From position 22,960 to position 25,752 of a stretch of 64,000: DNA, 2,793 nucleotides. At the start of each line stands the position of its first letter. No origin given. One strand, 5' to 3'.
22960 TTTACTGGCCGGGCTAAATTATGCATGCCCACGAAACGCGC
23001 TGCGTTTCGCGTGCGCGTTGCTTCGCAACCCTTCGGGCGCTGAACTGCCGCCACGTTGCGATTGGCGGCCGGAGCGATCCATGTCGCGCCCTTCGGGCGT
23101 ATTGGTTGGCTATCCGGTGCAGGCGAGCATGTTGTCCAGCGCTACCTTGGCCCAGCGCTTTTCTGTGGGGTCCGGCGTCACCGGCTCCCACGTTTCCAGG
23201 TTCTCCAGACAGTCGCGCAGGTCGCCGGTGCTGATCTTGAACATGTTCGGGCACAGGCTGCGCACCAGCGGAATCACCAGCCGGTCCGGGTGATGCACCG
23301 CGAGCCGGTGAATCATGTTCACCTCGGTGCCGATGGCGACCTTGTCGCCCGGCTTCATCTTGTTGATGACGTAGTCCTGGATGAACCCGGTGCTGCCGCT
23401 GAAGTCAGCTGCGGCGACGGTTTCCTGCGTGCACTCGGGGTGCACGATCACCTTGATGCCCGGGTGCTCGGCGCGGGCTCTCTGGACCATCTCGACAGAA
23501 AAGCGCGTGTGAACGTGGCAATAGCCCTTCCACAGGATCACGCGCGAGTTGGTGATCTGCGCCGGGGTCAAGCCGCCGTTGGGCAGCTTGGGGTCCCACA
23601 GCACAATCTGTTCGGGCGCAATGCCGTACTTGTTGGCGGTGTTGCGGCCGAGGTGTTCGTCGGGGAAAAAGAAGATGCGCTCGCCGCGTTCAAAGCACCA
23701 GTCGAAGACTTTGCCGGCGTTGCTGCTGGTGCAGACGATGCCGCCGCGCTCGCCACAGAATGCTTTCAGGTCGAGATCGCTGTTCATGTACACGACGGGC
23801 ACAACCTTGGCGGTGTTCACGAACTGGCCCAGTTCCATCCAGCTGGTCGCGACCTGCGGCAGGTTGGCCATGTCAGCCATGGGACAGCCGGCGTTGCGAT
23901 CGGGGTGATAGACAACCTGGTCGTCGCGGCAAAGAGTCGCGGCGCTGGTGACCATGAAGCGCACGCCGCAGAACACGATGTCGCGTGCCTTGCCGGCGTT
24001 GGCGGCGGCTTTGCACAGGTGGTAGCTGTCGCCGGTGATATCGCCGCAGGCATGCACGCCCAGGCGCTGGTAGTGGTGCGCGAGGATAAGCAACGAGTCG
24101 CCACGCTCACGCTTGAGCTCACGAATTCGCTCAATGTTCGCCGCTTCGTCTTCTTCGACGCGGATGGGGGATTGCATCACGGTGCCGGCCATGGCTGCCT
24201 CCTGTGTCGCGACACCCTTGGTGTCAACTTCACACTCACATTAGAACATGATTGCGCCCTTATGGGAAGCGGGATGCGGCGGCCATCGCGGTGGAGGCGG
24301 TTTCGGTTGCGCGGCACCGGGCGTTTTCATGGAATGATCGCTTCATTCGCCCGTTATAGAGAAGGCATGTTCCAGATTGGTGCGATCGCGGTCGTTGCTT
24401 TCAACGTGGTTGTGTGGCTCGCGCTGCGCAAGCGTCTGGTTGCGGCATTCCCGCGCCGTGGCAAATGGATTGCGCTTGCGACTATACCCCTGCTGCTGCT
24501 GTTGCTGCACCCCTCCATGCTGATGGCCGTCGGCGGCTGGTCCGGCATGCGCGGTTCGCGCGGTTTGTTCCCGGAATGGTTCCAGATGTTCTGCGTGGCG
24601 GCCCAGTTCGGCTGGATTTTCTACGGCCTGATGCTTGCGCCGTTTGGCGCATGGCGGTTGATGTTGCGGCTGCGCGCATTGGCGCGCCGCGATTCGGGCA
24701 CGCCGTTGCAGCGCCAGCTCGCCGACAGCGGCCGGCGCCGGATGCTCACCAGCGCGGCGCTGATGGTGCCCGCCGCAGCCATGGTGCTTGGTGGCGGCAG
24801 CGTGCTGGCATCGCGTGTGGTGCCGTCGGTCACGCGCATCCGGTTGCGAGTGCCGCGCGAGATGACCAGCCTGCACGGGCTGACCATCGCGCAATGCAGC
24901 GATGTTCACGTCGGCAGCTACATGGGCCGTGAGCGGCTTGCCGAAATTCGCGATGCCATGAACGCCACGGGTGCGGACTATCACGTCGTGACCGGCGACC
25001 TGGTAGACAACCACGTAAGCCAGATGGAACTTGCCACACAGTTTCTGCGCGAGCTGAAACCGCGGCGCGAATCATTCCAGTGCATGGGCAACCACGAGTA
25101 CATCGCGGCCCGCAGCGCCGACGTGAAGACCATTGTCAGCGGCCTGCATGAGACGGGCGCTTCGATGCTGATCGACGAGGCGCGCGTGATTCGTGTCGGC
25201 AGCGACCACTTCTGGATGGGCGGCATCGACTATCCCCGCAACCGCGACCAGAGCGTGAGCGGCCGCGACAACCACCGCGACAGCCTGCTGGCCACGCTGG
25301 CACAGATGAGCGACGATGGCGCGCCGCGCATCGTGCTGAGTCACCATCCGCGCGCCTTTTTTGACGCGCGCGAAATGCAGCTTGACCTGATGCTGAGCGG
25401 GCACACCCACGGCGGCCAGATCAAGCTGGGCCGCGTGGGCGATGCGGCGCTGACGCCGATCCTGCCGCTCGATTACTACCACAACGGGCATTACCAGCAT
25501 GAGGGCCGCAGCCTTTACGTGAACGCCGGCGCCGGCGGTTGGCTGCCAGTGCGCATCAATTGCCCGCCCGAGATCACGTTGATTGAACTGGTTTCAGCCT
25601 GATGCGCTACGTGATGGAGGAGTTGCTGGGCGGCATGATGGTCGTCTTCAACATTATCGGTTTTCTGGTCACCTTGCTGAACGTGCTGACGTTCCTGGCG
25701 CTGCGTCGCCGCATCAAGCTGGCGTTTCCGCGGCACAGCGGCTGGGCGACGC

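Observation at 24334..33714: Three paralogous membrane-anchored metallophosphoesterases with internal twin-arginine-like motifs, clustered with a His-rich COG0523 GTPase and a TPR/SEC-C protein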

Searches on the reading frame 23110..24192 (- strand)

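Call 3: search_protein_families(library=pfam, proteins=[window:23110-24192:-], max_evalue=0.01)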
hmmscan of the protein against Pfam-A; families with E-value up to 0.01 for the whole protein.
window:23110-24192:- (360 aa): 1 family
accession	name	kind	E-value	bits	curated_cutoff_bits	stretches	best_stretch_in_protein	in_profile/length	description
PF02445.21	NadA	-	1.1e-86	291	27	1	21-356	1-294/295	Quinolinate synthetase A protein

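Call 4: search_protein_families(library=ncbifam, proteins=[window:23110-24192:-], max_evalue=0.01)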
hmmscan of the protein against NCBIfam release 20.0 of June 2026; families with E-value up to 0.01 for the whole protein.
window:23110-24192:- (360 aa): 4 families
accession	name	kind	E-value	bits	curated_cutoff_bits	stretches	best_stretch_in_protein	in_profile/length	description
NF006884.0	PRK09375.2-5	equivalog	3.1e-115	385.3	691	1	20-358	73-422/426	quinolinate synthase NadA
TIGR00550.1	nadA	equivalog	2.2e-75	253.7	262.9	1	21-358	8-308/309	quinolinate synthase NadA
NF006878.0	PRK09375.1-2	equivalog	7.6e-65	219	294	2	19-189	6-161/306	quinolinate synthase NadA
NF006882.0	PRK09375.2-3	equivalog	5.7e-47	160.3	561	1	29-298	69-346/447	quinolinate synthase NadA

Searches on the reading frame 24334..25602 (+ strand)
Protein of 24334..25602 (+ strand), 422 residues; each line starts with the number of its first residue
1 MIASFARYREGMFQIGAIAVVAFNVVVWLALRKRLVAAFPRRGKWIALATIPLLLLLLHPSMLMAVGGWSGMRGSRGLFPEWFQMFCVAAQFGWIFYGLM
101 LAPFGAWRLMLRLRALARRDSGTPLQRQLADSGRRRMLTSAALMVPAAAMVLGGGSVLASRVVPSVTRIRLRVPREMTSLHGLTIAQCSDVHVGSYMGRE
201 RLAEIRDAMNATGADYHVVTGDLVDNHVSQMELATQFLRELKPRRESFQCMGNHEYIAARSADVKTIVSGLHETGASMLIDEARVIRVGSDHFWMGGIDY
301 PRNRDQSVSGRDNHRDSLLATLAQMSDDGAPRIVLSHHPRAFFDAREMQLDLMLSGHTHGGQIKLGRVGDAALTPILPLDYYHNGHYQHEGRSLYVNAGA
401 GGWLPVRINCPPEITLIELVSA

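Call 3: search_protein_families(library=pfam, proteins=[window:24334-25602:+], max_evalue=0.01)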
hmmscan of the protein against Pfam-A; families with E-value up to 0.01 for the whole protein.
window:24334-25602:+ (422 aa): 1 family
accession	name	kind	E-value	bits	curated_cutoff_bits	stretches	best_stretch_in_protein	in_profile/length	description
PF00149.33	Metallophos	-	4e-12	47.4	21.5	1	184-360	2-190/191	Calcineurin-like phosphoesterase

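Call 4: search_protein_families(library=ncbifam, proteins=[window:24334-25602:+], max_evalue=0.01)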
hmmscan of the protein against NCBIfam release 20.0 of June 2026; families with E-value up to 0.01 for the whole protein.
window:24334-25602:+ (422 aa): 3 families
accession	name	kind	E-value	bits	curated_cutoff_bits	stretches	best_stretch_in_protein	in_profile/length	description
NF008460.0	PRK11340.1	equivalog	4.2e-31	108.4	188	1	148-420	14-271/271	phosphodiesterase YaeI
NF033458.1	lipid_A_LpxG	equivalog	1.6e-28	99.9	350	2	328-420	221-319/321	UDP-2,3-diacylglucosamine diphosphatase LpxG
TIGR04123.1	P_estr_lig_assc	hypoth_equivalog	0.00028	20.4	150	1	192-265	43-119/207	ligase-associated DNA damage response endonuclease PdeM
